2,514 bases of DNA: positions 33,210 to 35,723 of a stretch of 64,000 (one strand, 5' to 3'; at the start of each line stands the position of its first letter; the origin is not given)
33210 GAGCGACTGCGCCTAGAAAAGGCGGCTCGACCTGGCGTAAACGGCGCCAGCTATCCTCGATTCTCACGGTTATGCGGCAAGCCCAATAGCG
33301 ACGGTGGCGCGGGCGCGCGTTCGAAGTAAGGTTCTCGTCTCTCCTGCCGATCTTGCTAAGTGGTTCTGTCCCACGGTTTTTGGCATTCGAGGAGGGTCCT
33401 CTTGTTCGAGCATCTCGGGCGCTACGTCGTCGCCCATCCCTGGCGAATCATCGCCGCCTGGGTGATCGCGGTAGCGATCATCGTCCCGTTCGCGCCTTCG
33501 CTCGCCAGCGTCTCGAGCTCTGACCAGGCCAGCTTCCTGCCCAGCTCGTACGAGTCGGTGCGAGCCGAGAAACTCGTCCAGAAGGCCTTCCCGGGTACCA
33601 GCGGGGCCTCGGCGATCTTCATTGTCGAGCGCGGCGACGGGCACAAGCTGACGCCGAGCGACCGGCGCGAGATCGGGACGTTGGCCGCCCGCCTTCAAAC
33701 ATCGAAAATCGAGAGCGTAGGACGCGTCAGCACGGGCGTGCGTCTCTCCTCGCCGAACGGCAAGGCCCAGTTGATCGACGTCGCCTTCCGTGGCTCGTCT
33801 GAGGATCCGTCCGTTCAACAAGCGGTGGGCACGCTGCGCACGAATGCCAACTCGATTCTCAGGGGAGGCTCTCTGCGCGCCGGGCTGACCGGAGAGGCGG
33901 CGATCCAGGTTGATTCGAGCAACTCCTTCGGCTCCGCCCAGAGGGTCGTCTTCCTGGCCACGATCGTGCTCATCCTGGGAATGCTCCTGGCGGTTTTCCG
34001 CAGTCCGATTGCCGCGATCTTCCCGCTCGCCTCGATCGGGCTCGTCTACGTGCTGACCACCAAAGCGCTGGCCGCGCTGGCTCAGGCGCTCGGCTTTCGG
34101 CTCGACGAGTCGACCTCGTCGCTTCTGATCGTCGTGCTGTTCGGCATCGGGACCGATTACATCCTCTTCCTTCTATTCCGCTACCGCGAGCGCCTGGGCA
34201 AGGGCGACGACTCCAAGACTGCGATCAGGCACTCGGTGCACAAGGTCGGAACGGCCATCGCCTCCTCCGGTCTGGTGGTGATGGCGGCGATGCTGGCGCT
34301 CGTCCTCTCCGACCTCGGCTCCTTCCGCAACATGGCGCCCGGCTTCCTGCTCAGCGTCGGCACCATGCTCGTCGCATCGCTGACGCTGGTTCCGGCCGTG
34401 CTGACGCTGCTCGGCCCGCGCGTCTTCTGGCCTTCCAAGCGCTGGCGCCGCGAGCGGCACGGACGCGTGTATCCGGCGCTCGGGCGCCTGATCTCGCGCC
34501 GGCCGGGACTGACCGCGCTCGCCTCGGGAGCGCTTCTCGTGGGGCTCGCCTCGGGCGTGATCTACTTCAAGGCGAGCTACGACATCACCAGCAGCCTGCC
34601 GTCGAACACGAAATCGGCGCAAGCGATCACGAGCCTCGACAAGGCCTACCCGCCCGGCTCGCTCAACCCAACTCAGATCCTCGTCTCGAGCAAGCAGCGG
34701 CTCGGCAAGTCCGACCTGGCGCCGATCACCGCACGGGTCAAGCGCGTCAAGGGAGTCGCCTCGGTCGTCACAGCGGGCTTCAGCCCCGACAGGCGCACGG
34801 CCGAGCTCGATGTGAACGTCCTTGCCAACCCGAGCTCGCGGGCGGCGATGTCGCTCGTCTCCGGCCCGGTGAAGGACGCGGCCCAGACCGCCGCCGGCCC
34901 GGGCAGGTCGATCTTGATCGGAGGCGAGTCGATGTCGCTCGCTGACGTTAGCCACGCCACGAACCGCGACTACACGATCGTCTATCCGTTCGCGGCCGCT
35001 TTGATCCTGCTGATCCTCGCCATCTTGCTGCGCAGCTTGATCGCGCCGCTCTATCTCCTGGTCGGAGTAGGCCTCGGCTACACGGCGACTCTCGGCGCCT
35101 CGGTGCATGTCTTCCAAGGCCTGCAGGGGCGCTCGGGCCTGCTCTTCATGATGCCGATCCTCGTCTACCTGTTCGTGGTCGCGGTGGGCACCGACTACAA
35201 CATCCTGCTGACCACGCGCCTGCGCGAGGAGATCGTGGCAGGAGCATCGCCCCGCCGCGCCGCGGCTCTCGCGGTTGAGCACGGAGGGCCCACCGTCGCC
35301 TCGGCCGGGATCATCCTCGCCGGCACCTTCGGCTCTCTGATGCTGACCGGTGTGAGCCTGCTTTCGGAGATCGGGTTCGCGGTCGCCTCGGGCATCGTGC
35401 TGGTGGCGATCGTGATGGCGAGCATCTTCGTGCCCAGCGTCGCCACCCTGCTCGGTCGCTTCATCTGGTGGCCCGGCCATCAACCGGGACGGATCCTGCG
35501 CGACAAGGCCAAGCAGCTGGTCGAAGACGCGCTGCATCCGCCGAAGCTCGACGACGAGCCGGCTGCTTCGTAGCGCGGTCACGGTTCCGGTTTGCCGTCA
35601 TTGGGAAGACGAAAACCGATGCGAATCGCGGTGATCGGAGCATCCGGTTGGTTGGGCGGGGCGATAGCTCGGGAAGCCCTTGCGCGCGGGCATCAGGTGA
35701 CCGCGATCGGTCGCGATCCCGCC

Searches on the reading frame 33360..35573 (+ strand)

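Call 32: search_protein_families(library=pfam, proteins=[window:33360-35573:+], max_evalue=0.0001)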
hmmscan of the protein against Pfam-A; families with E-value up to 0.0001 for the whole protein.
window:33360-35573:+ (737 aa): 1 family
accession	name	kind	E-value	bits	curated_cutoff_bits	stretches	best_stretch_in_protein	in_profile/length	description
PF03176.21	MMPL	-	4.2e-119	397.8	20.5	2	59-383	2-331/333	MMPL family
